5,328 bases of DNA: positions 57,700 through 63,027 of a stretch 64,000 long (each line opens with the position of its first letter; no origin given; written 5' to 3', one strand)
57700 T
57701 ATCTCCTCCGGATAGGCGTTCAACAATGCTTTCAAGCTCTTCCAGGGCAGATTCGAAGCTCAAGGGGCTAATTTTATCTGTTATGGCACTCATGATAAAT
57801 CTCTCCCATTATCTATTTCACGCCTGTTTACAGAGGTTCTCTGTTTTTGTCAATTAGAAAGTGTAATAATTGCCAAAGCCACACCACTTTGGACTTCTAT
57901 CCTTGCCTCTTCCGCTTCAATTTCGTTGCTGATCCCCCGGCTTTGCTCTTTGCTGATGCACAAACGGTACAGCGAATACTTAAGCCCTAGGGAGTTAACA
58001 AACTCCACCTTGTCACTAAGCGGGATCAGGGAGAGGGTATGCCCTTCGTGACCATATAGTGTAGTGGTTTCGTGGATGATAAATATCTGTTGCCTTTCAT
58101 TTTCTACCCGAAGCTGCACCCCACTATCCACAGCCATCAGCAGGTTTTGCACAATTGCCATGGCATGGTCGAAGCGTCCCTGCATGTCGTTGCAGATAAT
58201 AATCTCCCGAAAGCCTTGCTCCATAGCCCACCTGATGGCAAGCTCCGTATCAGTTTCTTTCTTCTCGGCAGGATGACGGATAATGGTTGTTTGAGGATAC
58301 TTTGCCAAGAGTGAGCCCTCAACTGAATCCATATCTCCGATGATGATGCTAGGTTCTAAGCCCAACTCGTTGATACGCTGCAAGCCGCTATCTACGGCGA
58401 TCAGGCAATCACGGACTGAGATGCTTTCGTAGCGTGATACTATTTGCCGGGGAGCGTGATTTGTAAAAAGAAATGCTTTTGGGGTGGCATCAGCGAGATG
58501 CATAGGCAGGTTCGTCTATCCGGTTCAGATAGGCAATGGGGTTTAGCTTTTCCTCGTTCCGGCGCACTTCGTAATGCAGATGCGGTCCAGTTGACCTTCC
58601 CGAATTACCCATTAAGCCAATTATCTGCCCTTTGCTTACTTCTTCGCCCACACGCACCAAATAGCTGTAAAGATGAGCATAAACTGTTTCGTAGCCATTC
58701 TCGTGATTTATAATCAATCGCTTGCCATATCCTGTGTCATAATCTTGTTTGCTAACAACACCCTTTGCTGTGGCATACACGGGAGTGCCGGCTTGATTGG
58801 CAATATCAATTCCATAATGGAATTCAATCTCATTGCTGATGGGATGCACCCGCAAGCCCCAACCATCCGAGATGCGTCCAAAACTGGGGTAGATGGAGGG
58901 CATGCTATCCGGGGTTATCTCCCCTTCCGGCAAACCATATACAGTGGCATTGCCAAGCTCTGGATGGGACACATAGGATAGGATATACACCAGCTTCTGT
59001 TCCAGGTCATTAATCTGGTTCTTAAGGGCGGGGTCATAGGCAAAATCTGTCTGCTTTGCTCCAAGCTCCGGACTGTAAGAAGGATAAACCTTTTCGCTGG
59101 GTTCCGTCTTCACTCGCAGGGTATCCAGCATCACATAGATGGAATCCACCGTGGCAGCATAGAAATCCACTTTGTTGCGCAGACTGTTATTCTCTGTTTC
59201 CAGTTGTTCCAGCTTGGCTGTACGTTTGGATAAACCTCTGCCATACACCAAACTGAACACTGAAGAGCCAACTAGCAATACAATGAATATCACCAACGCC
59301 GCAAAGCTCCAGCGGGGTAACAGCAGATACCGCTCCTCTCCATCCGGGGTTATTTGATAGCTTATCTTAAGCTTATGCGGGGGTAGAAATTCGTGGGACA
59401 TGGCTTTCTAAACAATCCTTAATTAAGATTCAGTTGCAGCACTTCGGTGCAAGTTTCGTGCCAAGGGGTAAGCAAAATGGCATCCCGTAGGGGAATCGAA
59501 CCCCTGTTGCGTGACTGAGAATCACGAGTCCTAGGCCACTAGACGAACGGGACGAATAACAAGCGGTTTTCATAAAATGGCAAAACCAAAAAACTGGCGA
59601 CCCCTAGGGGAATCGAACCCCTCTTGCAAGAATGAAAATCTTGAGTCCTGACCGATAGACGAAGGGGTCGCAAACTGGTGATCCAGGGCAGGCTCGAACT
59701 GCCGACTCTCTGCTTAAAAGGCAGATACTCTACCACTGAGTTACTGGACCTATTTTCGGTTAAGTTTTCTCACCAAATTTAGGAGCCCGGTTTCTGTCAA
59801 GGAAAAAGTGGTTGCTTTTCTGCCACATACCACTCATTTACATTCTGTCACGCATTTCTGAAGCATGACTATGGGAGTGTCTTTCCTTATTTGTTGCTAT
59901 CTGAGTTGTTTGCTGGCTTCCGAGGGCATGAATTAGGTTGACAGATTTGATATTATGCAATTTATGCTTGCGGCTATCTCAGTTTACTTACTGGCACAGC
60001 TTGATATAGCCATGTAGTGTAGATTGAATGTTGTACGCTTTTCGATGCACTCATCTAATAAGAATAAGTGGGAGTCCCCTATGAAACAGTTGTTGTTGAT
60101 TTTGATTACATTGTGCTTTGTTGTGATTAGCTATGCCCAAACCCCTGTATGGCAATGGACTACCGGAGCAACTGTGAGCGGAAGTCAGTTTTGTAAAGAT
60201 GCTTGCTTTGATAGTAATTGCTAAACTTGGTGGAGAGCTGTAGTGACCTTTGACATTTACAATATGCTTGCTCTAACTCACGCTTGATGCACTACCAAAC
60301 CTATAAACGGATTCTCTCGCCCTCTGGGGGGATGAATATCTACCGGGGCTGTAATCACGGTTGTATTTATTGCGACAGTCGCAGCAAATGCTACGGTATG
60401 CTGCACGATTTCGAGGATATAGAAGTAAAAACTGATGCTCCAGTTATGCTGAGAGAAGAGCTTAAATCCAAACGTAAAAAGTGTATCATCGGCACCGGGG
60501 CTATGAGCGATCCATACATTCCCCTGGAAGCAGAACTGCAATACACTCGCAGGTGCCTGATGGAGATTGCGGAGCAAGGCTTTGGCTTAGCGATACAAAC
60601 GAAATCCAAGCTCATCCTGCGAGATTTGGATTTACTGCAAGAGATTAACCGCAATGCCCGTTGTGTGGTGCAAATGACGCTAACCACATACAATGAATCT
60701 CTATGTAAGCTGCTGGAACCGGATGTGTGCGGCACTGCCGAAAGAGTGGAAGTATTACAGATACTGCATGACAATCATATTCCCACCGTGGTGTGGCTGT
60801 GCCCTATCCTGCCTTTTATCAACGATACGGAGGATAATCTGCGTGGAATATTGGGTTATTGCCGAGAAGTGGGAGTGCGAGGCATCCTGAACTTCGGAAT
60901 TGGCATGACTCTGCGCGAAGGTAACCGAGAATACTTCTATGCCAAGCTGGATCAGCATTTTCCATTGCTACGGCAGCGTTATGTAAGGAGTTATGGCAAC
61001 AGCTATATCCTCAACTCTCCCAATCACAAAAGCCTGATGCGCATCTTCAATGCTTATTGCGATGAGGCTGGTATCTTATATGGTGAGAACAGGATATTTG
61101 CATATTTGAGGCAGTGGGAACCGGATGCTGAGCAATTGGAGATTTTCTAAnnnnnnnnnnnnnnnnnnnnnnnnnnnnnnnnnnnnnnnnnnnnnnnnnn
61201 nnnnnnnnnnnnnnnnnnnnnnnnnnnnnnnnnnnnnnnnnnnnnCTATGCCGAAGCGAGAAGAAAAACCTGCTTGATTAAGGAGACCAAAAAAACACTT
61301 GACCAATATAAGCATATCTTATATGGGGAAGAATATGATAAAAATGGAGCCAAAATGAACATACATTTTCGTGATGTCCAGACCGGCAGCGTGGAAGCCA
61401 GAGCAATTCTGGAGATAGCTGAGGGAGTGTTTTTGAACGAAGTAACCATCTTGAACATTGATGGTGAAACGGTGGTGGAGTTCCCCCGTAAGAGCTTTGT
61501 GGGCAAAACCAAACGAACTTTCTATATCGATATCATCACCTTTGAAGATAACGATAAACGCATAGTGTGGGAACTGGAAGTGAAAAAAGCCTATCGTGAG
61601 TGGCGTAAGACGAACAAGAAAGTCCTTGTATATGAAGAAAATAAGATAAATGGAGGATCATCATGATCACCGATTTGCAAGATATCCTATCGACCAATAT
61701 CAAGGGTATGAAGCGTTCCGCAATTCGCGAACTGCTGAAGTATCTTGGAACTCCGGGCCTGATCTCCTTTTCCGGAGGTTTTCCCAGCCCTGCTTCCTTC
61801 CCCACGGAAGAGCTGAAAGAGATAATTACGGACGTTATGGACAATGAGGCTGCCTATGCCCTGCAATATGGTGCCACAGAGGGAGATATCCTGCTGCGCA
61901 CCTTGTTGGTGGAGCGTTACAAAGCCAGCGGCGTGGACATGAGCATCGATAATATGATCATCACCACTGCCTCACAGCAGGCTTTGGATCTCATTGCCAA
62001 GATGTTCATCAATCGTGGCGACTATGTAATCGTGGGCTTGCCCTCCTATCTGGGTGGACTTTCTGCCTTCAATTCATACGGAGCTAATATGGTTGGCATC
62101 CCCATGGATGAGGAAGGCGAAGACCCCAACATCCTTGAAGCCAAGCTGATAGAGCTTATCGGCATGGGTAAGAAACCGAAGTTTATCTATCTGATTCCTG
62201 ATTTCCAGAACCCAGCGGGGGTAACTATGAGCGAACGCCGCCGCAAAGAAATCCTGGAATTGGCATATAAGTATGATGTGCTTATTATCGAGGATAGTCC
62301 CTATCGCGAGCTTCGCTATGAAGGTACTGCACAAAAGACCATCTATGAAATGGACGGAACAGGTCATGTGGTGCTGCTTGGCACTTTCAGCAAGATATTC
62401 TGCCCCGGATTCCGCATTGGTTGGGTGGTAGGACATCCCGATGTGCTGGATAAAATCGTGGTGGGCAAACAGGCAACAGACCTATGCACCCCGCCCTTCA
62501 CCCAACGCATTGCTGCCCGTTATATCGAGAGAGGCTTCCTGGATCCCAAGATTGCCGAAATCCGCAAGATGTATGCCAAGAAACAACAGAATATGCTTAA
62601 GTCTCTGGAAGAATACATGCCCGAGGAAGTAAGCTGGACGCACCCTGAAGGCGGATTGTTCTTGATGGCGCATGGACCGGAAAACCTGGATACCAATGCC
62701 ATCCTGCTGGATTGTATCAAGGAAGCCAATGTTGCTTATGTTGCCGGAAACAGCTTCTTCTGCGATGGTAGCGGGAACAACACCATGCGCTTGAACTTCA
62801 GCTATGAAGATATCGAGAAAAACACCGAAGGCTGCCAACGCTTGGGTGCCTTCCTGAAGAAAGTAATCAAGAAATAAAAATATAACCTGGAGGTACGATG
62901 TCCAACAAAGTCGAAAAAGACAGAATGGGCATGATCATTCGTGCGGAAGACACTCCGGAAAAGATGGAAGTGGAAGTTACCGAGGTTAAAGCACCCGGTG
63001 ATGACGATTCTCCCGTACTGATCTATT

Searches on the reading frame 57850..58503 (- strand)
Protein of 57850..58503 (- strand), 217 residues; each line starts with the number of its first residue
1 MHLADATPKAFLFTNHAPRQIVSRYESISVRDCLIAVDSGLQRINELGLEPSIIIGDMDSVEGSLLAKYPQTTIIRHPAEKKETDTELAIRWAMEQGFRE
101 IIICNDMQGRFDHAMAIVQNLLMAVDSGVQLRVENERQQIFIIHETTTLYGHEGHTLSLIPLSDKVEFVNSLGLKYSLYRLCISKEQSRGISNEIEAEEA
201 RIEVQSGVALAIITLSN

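Call 78: search_protein_families(library=pfam, proteins=[window:57850-58503:-], max_evalue=0.001)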
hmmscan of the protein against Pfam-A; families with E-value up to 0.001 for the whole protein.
window:57850-58503:- (217 aa): 2 families
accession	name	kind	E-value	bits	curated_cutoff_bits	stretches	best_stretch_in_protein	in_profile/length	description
PF04263.21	TPK_catalytic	-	3.8e-25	88.4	30.7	1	31-130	8-110/113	Thiamin pyrophosphokinase, catalytic domain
PF04265.19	TPK_B1_binding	-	2.8e-11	43.3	22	1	151-208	8-66/67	Thiamin pyrophosphokinase, vitamin B1 binding domain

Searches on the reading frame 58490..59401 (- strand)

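Call 64: search_protein_families(library=ncbifam, proteins=[window:58490-59401:-], max_evalue=1e-10)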
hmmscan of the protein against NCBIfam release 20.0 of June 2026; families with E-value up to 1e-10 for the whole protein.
window:58490-59401:- (303 aa): 13 families
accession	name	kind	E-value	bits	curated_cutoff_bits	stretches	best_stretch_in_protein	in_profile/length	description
NF052336.1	PdgHdaseHSB100310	equivalog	1.6e-29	103.3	500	1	171-286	37-148/316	peptidoglycan hydrolase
NF008652.0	PRK11649.1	equivalog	2.1e-26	92.6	341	1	183-290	301-408/439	murein DD-endopeptidase MepM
NF053825.1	PdgNdpepShyA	equivalog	6.1e-26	91.1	700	1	183-289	284-390/425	peptidoglycan DD-endopeptidase ShyA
NF053824.1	PdgNdpepShyC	equivalog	1.8e-25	89.8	700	1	183-282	284-383/429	peptidoglycan DD-endopeptidase ShyC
NF052530.1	Heli_ShapePgp3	exception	4.6e-23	81.7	300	1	194-296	166-268/270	peptidoglycan metallopeptidase Pgp3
NF053738.1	S2SprSpoIIQBc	equivalog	2e-19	70.2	250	1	191-294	118-225/232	stage II sporulation protein SpoIIQ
NF040883.1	amid_act_ActS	equivalog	5.4e-19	68.4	375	1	195-293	136-234/242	amidase activator ActS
NF008644.1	PRK11637.1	equivalog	1.3e-18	67.1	270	1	169-294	264-385/385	murein hydrolase activator EnvC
NF008123.1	PRK10871.1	equivalog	1.3e-17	64.3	311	1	196-293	266-363/365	murein hydrolase activator NlpD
NF041208.1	celldiv_DipM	equivalog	5.7e-17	62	740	1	194-293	318-418/419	cell division endopeptidase DipM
NF052529.1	PG_M23_Pgp6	exception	6.9e-15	54.6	600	1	193-279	333-419/452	peptidoglycan metallopeptidase Pgp6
NF050804.1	CellDivDipMCaul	equivalog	1.6e-14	53.6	900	1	197-280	530-614/634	cell division endopeptidase DipM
NF047755.1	LIC_10271_M23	exception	8.5e-11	42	180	0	195-289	117-206/207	LIC_10271 family cell wall hydrolase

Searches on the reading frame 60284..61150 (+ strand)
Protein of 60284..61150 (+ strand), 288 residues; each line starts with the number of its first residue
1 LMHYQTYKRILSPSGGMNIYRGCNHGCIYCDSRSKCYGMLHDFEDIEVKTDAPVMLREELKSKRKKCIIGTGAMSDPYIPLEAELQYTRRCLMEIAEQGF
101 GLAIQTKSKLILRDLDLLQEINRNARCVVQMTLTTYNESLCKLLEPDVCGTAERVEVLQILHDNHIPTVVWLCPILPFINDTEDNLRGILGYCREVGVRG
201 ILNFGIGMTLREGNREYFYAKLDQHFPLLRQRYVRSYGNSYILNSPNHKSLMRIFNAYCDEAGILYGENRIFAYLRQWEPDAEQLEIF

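Call 78: search_protein_families(library=pfam, proteins=[window:60284-61150:+], max_evalue=0.001)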
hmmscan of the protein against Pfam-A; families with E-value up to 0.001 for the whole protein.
window:60284-61150:+ (288 aa): 1 family
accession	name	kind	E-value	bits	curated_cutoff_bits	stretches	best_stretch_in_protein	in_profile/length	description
PF04055.27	Radical_SAM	-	7.2e-14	52.7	29.5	1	17-183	1-158/166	Radical SAM superfamily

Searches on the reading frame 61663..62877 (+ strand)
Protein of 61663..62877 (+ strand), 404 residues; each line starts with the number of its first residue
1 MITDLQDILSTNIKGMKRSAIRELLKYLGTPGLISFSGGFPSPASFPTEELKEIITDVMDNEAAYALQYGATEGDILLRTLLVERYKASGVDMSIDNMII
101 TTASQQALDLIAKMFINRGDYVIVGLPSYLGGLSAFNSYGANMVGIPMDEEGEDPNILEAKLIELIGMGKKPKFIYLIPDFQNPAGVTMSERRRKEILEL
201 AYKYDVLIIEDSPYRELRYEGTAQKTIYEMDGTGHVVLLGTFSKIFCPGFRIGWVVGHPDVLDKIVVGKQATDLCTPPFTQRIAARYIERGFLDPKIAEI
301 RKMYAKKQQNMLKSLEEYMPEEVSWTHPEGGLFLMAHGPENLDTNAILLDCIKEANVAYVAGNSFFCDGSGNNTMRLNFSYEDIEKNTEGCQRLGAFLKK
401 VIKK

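Call 64: search_protein_families(library=ncbifam, proteins=[window:61663-62877:+], max_evalue=1e-10)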
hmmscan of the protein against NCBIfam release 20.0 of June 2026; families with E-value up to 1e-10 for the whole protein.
window:61663-62877:+ (404 aa): 50 families (the best 25 are shown)
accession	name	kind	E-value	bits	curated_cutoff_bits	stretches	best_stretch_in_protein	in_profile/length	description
NF052282.1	PLP_TF_PdxR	equivalog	1.3e-67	228.9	320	1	31-394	92-447/448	MocR-like pyridoxine biosynthesis transcription factor PdxR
NF052290.2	MocR_like_YczR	exception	3.8e-56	190.7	487.4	1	47-394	114-454/458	MocR-like transcription factor YczR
NF041364.1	GntC_guanitoxin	equivalog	5.4e-51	173.6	415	1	43-395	8-354/356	guanitoxin biosynthesis PLP-dependent (S)-gamma-hydroxy-L-arginine cyclodehydratase GntC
NF052281.1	rhizopine_MocR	equivalog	9.8e-49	166.3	650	1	26-360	116-441/479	rhizopine catabolism transcriptional regulator MocR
TIGR04461.1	endura_MppQ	equivalog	5.2e-48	164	540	1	33-394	14-376/392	enduracididine biosynthesis enzyme MppQ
NF004770.0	PRK06108.1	subfamily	2.5e-33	115.5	422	1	8-400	12-394/396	pyridoxal phosphate-dependent aminotransferase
NF005744.0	PRK07568.1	subfamily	1.8e-31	109.3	389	1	53-383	46-376/398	pyridoxal phosphate-dependent aminotransferase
NF005732.0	PRK07550.1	equivalog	2.8e-30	105.7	366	1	43-397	42-387/389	aminotransferase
NF006230.0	PRK08363.1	equivalog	5.9e-30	104.4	534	1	47-402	47-396/398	alanine aminotransferase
NF052286.1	ecto_TF_EhuR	exception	1.7e-29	102.7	480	1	87-383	150-434/458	MocR-like ectoine utilization transcription factor EhuR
NF005817.0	PRK07683.1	equivalog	2.2e-28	99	575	1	7-402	3-385/387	aminotransferase A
TIGR03540.1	DapC_direct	equivalog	3.4e-28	98.6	593.25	1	52-388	45-377/383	LL-diaminopimelate aminotransferase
TIGR03947.1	viomycin_VioD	equivalog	5.8e-28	97.8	390.9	1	50-398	28-359/359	capreomycidine synthase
NF006756.0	PRK09276.1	subfamily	1.1e-26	93.7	507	1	53-389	48-380/387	LL-diaminopimelate aminotransferase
NF005816.0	PRK07682.1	equivalog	1.4e-26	93.1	620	1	8-401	5-386/390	aminotransferase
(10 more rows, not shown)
